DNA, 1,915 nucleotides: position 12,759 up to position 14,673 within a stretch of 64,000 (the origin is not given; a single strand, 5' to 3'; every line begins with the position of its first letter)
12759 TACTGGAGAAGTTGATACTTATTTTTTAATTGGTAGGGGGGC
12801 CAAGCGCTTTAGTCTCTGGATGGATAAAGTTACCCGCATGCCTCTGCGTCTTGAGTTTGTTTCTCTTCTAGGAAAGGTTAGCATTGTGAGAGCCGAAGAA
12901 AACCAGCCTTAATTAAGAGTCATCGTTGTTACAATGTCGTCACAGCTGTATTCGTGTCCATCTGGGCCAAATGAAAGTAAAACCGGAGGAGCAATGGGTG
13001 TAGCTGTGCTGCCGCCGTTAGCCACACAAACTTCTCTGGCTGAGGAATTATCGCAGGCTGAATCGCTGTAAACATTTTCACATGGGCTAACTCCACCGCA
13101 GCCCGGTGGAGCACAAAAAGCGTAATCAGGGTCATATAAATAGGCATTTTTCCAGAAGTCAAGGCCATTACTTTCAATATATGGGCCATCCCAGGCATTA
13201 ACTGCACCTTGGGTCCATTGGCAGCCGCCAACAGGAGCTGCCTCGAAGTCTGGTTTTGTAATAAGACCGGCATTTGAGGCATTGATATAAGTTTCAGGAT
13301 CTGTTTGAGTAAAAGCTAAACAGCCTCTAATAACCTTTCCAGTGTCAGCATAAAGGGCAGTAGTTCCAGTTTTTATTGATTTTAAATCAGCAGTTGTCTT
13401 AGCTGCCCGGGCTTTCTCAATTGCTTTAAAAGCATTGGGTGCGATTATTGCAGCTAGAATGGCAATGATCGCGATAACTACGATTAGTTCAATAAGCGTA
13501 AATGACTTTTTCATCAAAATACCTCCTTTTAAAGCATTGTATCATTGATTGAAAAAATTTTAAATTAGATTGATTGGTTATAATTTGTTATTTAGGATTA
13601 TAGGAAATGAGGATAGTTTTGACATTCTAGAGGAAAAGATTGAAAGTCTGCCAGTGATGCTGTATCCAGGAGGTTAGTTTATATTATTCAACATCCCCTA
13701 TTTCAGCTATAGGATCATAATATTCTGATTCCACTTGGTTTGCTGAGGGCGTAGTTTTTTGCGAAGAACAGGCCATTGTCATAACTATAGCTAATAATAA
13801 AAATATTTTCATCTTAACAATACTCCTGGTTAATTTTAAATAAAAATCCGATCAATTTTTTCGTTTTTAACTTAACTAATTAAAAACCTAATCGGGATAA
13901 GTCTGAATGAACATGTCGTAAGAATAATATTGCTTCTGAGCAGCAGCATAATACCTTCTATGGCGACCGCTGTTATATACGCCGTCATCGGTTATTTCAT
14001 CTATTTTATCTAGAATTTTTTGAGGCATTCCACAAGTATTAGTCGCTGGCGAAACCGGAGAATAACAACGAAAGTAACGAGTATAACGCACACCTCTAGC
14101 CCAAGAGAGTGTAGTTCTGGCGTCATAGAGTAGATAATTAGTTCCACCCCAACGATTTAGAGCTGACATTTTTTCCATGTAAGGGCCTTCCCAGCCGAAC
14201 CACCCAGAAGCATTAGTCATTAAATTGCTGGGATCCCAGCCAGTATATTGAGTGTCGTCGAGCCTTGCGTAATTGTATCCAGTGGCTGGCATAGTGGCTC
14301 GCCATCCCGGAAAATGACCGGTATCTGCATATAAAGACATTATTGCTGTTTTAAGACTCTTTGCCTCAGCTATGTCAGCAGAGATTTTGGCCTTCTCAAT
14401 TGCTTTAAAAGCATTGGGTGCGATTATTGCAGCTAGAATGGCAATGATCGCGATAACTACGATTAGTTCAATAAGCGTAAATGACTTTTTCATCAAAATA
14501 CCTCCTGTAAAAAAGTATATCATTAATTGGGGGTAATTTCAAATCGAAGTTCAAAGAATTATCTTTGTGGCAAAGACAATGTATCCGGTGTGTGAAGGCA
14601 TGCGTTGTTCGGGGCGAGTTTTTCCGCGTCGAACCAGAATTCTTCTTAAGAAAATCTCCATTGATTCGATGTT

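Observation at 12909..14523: Tandem pseudopilin paralogs share a perfect 113-bp repeat covering the RBS and first ~33 codons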

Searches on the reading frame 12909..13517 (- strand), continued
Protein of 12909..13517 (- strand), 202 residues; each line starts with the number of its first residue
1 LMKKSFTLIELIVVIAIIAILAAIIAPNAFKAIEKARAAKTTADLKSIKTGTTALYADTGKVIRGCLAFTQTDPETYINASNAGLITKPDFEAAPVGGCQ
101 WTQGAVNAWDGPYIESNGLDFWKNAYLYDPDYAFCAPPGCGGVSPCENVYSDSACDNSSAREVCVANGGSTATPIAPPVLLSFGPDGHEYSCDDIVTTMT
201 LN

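Call 43: find_encoding_contigs(protein=P0009, flank=8000, max_places=2)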
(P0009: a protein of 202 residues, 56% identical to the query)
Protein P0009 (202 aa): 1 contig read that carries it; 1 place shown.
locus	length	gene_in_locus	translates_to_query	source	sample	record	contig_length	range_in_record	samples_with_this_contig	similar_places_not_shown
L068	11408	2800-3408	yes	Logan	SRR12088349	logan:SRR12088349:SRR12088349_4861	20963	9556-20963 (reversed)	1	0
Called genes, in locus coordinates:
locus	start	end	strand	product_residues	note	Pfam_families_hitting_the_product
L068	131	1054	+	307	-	PF13623:SurA_N_2, PF13624:SurA_N_3, PF09312:SurA_N, PF13145:Rotamase_2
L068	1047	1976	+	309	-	PF04166:PdxA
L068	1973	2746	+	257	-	PF00398:RrnaAD, PF13649:Methyltransf_25 (weak)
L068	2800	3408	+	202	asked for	PF07963:N_methyl, PF22434:PilW_C (weak)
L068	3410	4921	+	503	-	PF00209:SNF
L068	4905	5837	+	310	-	PF13354:Beta-lactamase2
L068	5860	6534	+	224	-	PF02080:TrkA_C (weak)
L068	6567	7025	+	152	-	PF00359:PTS_EIIA_2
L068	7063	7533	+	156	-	PF00571:CBS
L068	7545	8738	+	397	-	PF00999:Na_H_Exchanger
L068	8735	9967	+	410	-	PF00483:NTP_transferase, PF24894:Hexapep_GlmU, PF25084:LbH_EIF2B, PF25247:LbH_GLGC (weak), PF25087:GMPPB_C (weak)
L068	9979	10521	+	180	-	PF00881:Nitroreductase, PF14512:TM1586_NiRdase, PF00881:Nitroreductase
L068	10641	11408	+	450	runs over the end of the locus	PF03448:MgtE_N, PF00571:CBS, PF01769:MgtE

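Call 44: find_encoding_contigs(protein=P0002, flank=3000, max_places=2)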
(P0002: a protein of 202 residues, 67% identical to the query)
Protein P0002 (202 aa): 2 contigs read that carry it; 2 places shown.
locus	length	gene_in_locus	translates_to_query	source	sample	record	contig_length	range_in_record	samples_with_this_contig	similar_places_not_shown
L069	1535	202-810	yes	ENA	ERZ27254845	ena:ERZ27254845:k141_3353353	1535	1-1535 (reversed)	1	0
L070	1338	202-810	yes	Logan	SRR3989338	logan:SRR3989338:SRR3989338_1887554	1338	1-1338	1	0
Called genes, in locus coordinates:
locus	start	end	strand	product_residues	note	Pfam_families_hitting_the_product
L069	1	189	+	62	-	?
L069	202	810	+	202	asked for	PF07963:N_methyl (weak), PF22434:PilW_C (faint)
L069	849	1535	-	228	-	?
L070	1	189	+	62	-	?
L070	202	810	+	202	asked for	PF07963:N_methyl (weak), PF22434:PilW_C (faint)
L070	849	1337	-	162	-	?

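Call 66: predict_structure(alignment_id=A2)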
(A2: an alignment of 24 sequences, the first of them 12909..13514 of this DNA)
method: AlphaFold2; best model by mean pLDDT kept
length: 201 residues; sequences in the alignment: 24
mean_pLDDT: 76.9   pTM: 0.67
mean pLDDT of the five models: 76.9, 74.2, 71.9, 71.9, 70.3
residues with pLDDT >= 90: 76; 70-90: 63; 50-70: 32; < 50: 30
segments of 3 or more residues with pLDDT < 50: 135-157, 196-201
pLDDT, mean of each block of 10 residues (from residue 1): 80 94 89 85 89 94 84 88 96 85 96 92 87 48 35 45 64 72 74 46 33
secondary structure, 60 per line:
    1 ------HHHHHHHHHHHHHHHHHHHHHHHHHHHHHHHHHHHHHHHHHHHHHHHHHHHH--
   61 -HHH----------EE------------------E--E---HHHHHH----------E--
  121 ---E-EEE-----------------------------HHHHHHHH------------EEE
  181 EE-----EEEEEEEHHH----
elements in order: H7-58 H102-107 E126-128 H158-165 E178-182 E188-194

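Call 70: fold_search(model_id=the predicted structure, library=pdb)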
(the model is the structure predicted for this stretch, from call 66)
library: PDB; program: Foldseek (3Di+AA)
matches with E <= 10: 58; with E <= 0.001: 0
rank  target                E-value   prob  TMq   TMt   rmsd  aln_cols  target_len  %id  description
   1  3g20_A                7.8e-02  0.93  0.37  0.59   5.5       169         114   16  Crystal structure of the major pseudopilin from the type 2 secretion system of enterohaemorrhagic Escherichia coli (released 2009-07-28)
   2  1t92_A                1.5e-01  0.89  0.36  0.61   5.8       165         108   18  Crystal structure of N-terminal truncated pseudopilin PulG (released 2004-10-05)
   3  3gn9_A                4.0e-01  0.75  0.29  0.49   3.8        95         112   21  Crystal structure of the major pseudopilin from the type 2 secretion system of Vibrio vulnificus (released 2009-07-28)
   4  4lw9_I                5.1e-01  0.57  0.35  0.55   5.8       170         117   14  Crystal structure of Vibrio cholera major pseudopilin EpsG (released 2014-07-16)
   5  2dbu_B                1.2e+00  0.04  0.09  0.09  11.1        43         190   23  Crystal Structure of Gamma-glutamyltranspeptidase from Escherichia coli (released 2006-04-18)
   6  7t31_B                1.7e+00  0.13  0.21  0.10   8.7       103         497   24  X-ray Structure of Clostridiodies difficile PilW (released 2022-10-19)
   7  2e0y_B                1.7e+00  0.04  0.09  0.10  11.1        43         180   23  Crystal structure of the samarium derivative of mature gamma-glutamyltranspeptidase from Escherichia coli (released 2006-11-28)
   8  2e0x_D                1.9e+00  0.03  0.09  0.10  11.2        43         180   23  Crystal Structure of Gamma-glutamyltranspeptidase from Escherichia coli (monoclinic form) (released 2006-11-28)
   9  2e0x_B                2.0e+00  0.03  0.09  0.10  11.4        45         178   22  Crystal Structure of Gamma-glutamyltranspeptidase from Escherichia coli (monoclinic form) (released 2006-11-28)
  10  6fju_A                3.1e+00  0.05  0.08  0.09   6.3        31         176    6  Rpn11 homolog from Caldiarchaeum Subterraneum (released 2018-07-25)
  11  3k5i_A                3.3e+00  0.03  0.09  0.06   9.8        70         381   14  Crystal structure of N5-carboxyaminoimidazole synthase from aspergillus clavatus in complex with ADP and 5-aminoimadaz (released 2009-10-20)
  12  6fju_B                3.5e+00  0.06  0.08  0.09   5.2        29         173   14  Rpn11 homolog from Caldiarchaeum Subterraneum (released 2018-07-25)
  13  6t8s_CCC              4.5e+00  0.10  0.23  0.33   6.3        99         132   16  Structure of the major Type IV pilin PilA1 from Clostridium difficile (released 2020-03-25)
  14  7ui9_a                4.8e+00  0.03  0.08  0.05   9.8        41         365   15  Core Mediator-PICearly (Copy A) (released 2023-02-15)
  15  8dx4_B                5.8e+00  0.18  0.17  0.07   0.9        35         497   46  Clostridioides difficile R20291 minor pilin - PilW fused with Maltose Binding Protein (released 2022-09-21)
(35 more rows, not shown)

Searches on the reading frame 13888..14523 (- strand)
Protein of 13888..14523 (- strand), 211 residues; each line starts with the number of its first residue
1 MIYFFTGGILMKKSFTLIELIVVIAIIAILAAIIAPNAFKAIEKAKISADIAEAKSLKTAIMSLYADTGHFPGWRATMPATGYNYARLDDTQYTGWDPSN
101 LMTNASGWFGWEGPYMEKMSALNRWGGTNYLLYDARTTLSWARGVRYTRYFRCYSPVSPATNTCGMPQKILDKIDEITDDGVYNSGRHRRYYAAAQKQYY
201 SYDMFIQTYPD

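Call 8: search_protein_families(library=pfam, proteins=[window:13888-14493:-], max_evalue=0.01)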
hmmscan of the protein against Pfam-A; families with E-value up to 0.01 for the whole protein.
window:13888-14493:- (201 aa): 1 family
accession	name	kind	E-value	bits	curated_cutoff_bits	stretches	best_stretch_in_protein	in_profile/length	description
PF07963.17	N_methyl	-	1.4e-06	28.1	21.2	1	2-24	4-26/27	Prokaryotic N-terminal methylation motif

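Call 9: search_protein_families(library=ncbifam, proteins=[window:13888-14493:-], max_evalue=0.01)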
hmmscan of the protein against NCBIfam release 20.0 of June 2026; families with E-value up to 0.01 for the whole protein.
window:13888-14493:- (201 aa): 8 families
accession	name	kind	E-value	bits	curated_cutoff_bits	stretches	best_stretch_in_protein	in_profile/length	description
TIGR01710.1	typeII_sec_gspG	equivalog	1.7e-11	44.3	88.85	1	4-65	2-63/134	type II secretion system major pseudopilin GspG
NF041775.1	typeIV_PilA_Myxo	equivalog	3.8e-09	36.8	400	1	3-60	11-68/214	type IV pilin protein PilA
NF007862.0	PRK10574.1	equivalog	1e-07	32.2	138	1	2-51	4-53/145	prepilin peptidase-dependent pilin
NF040999.1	pilin_ComGC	equivalog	6e-07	29.6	75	1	3-52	2-51/84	competence type IV pilus major pilin ComGC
TIGR02596.1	TIGR02596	subfamily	3.1e-05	24.1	70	1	5-39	1-35/196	Verru_Chthon cassette protein D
TIGR02532.1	IV_pilin_GFxxxE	domain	6.8e-05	22.6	16.3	1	5-24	4-23/24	prepilin-type N-terminal cleavage/methylation domain-containing protein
TIGR01708.2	typeII_sec_gspH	equivalog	0.00029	20.9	80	1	4-26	3-25/169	type II secretion system minor pseudopilin GspH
NF041013.1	T4P_ComGE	equivalog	0.0011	19.1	49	1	3-54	4-55/83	competence type IV pilus minor pilin ComGE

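Call 13: find_encoding_contigs(protein=window:13888-14493:-, flank=6000, max_places=10)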
Protein window:13888-14493:- (201 aa): no gene with exactly this product is on record in the collection.

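Call 15: find_encoding_contigs(protein=window:13888-14523:-, flank=6000, max_places=10)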
Protein window:13888-14523:- (211 aa): no gene with exactly this product is on record in the collection.

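Call 50: find_homologous_proteins(query=window:13888-14493:-, max_evalue=0.00001)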
Query window:13888-14493:- (201 aa): 836 proteins with E <= 0.00001 among 6340 candidates; the best 120 are listed.
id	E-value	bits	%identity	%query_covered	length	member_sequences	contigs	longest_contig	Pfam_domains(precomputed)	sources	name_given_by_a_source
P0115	5.3e-134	462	100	100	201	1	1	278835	PF07963.18,PF22434.2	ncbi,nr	ncbi:MAG: prepilin-type N-terminal cleavage/methylation domain-containing protein [Candidatus Omnitr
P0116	2.8e-65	238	58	98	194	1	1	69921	PF07963.18,PF22434.2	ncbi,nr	ncbi:MAG: prepilin-type N-terminal cleavage/methylation domain-containing protein [Candidatus Omnitr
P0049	2.5e-40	157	50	88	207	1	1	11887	PF22434.2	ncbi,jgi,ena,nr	ncbi:MAG: type II secretion system protein GspG [Candidatus Omnitrophica bacterium]|nr:type II secre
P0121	1.6e-36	144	49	85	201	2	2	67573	PF07963.18,PF22434.2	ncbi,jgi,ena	ncbi:MAG: prepilin-type N-terminal cleavage/methylation domain-containing protein [Candidatus Omnitr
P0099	5.1e-36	142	46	92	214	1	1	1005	PF07963.18,PF22434.2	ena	-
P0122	4.7e-35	139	48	85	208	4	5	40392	PF07963.18,PF22434.2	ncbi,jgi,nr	ncbi:MAG: prepilin-type N-terminal cleavage/methylation domain-containing protein [Candidatus Omnitr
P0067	3.1e-34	137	49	85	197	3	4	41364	PF07963.18,PF22434.2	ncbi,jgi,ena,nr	ncbi:MAG: prepilin-type N-terminal cleavage/methylation domain-containing protein [Candidatus Omnitr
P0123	1.0e-33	135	47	90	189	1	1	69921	PF07963.18,PF22434.2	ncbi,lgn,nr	ncbi:MAG: type II secretion system protein GspG [Candidatus Omnitrophica bacterium]|nr:type II secre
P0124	1.5e-33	134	49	86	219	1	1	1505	PF22434.2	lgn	-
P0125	3.7e-33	133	46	90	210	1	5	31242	PF07963.18,PF22434.2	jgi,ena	-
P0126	4.9e-33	133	47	90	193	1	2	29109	PF07963.18,PF22434.2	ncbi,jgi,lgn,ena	ncbi:MAG: prepilin-type N-terminal cleavage/methylation domain-containing protein [Candidatus Omnitr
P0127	5.2e-33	133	44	85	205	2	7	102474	PF07963.18,PF22434.2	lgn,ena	-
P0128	1.9e-32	131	45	89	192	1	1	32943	PF07963.18,PF22434.2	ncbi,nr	ncbi:MAG: prepilin-type N-terminal cleavage/methylation domain-containing protein [Candidatus Omnitr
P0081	8.2e-32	129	47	90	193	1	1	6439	PF07963.18,PF22434.2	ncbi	-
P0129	1.5e-31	128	43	95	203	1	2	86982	PF07963.18,PF22434.2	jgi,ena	-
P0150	2.1e-28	118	45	88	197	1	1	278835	PF22434.2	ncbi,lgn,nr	ncbi:MAG: prepilin-type N-terminal cleavage/methylation domain-containing protein [Candidatus Omnitr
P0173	2.2e-25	108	43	87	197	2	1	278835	PF07963.18,PF22434.2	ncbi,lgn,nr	ncbi:MAG: type II secretion system protein GspG [Candidatus Omnitrophica bacterium]|nr:type II secre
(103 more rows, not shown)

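Call 51: find_encoding_contigs(protein=P0150, flank=3000, max_places=3)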
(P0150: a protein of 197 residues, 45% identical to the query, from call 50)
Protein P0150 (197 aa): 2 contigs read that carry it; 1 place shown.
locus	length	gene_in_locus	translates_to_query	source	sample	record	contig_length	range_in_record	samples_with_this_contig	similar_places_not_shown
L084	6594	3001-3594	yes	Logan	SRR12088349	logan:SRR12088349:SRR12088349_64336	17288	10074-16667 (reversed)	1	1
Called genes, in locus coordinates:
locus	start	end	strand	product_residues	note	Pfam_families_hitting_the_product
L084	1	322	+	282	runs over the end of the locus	PF01261:AP_endonuc_2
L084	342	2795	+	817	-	PF00133:tRNA-synt_1, PF01406:tRNA-synt_1e (faint), PF09334:tRNA-synt_1g, PF13603:tRNA-synt_1_2, PF00133:tRNA-synt_1, PF09334:tRNA-synt_1g, PF08264:Anticodon_1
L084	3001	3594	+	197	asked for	PF22434:PilW_C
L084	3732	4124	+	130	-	PF14018:DUF4234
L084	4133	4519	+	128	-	PF10825:DUF2752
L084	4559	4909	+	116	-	PF14520:HHH_5 (faint), PF12836:HHH_3, PF00633:HHH (faint)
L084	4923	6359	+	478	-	PF13567:DUF4131 (weak), PF03772:Competence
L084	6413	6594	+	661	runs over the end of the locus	PF13371:TPR_9 (faint), PF13424:TPR_12 (faint), PF13428:TPR_14 (faint), PF00515:TPR_1 (faint), PF13181:TPR_8 (faint), PF13525:YfiO, PF07719:TPR_2 (weak), PF13174:TPR_6 (weak), +3 more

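Call 52: find_encoding_contigs(protein=P0173, flank=3000, max_places=3)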
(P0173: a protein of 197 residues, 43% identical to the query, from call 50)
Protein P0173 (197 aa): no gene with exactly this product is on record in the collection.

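Call 68: predict_structure(alignment_id=A3)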
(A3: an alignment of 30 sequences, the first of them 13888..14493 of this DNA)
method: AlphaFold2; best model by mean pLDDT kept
length: 201 residues; sequences in the alignment: 30
mean_pLDDT: 88.9   pTM: 0.80
mean pLDDT of the five models: 88.9, 88.7, 87.7, 87.0, 85.1
residues with pLDDT >= 90: 136; 70-90: 51; 50-70: 14; < 50: 0
segments of 3 or more residues with pLDDT < 50: none
pLDDT, mean of each block of 10 residues (from residue 1): 82 95 93 96 96 95 83 85 77 93 94 93 81 88 82 92 94 88 91 85 54
secondary structure, 60 per line:
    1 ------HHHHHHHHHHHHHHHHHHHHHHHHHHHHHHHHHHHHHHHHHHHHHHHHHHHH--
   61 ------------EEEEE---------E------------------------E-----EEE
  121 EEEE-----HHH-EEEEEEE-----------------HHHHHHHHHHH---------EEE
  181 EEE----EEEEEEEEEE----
elements in order: H7-58 E73-77 E118-124 E134-140 H158-168 E178-183 E188-197

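Call 71: fold_search(model_id=the predicted structure, library=pdb)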
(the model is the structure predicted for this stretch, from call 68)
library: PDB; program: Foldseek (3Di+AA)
matches with E <= 10: 627; with E <= 0.001: 0
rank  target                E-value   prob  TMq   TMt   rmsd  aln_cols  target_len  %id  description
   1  4tsm_B                2.4e-02  0.97  0.42  0.19   6.0       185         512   17  MBP-fusion protein of PilA1 from C. difficile R20291 residues 26-166 (released 2015-01-14)
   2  4tsm_A                4.1e-02  0.96  0.42  0.19   5.5       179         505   15  MBP-fusion protein of PilA1 from C. difficile R20291 residues 26-166 (released 2015-01-14)
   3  4akx_A                1.1e+00  0.08  0.20  0.29   6.8        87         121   10  Structure of the heterodimeric complex ExoU-SpcU from the type III secretion system (T3SS) of Pseudomonas aeruginosa (released 2012-04-18)
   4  1k3s_B                1.7e+00  0.08  0.15  0.25   5.7        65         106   11  Type III Secretion Chaperone SigE (released 2001-11-28)
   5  9q6y_E                1.7e+00  0.03  0.12  0.17  11.4        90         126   13  Human Serum Albumin in complex with four nanobodies: N33, nb139 & nb104 (released 2026-03-25)
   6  8dpm_D                1.7e+00  0.02  0.11  0.18  12.6        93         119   10  Structure of EBOV GP lacking the mucin-like domain with 9.20.1A2 Fab and 6D6 scFv bound (released 2023-07-19)
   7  7k8w_H                1.7e+00  0.02  0.11  0.16  13.2        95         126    8  Structure of the SARS-CoV-2 S 2P trimer in complex with the human neutralizing antibody Fab fragment, C119 (released 2020-10-21)
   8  6wxl_F                1.9e+00  0.02  0.11  0.17  13.8        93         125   12  Cryo-EM structure of the VRC315 clinical trial, vaccine-elicited, human antibody 1D12 in complex with an H7 SH13 HA tr (released 2021-06-09)
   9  8saw_C                1.9e+00  0.02  0.11  0.17  13.5        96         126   11  CryoEM structure of DH270.UCA.G57R-CH848.10.17DT (released 2023-04-19)
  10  5toj_F                2.0e+00  0.03  0.11  0.16  12.6        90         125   14  Crystal structure of the RSV F glycoprotein in complex with the neutralizing single-domain antibody F-VHH-4 (released 2017-02-22)
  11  9g95_B                2.0e+00  0.02  0.10  0.16  12.5        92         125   11  Lipid III flippase WzxE with NB10 nanobody in outward-facing conformation at 2.7552 A (released 2025-01-22)
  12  7whi_G                2.0e+00  0.02  0.11  0.18  13.6        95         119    9  The state 2 complex structure of Omicron spike with Bn03 (2-up RBD, 4 nanobodies) (released 2022-05-11)
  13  9cf6_H                2.0e+00  0.02  0.11  0.10  13.0        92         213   11  Germline-targeting HIV-1 gp120 engineered outer domain eODgt8 in complex with Fab eOD-CL02.1 (released 2025-06-25)
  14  8jkh_h                2.1e+00  0.02  0.11  0.18  13.2        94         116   12  CryoEM structure of sNS1 complexed with Fab 4B8 (released 2024-12-04)
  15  7t0f_H                2.3e+00  0.02  0.11  0.10  13.0        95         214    8  Crystal structure of S25-39 Fab in complex with 4-MeO-KdoOAll (released 2022-04-20)
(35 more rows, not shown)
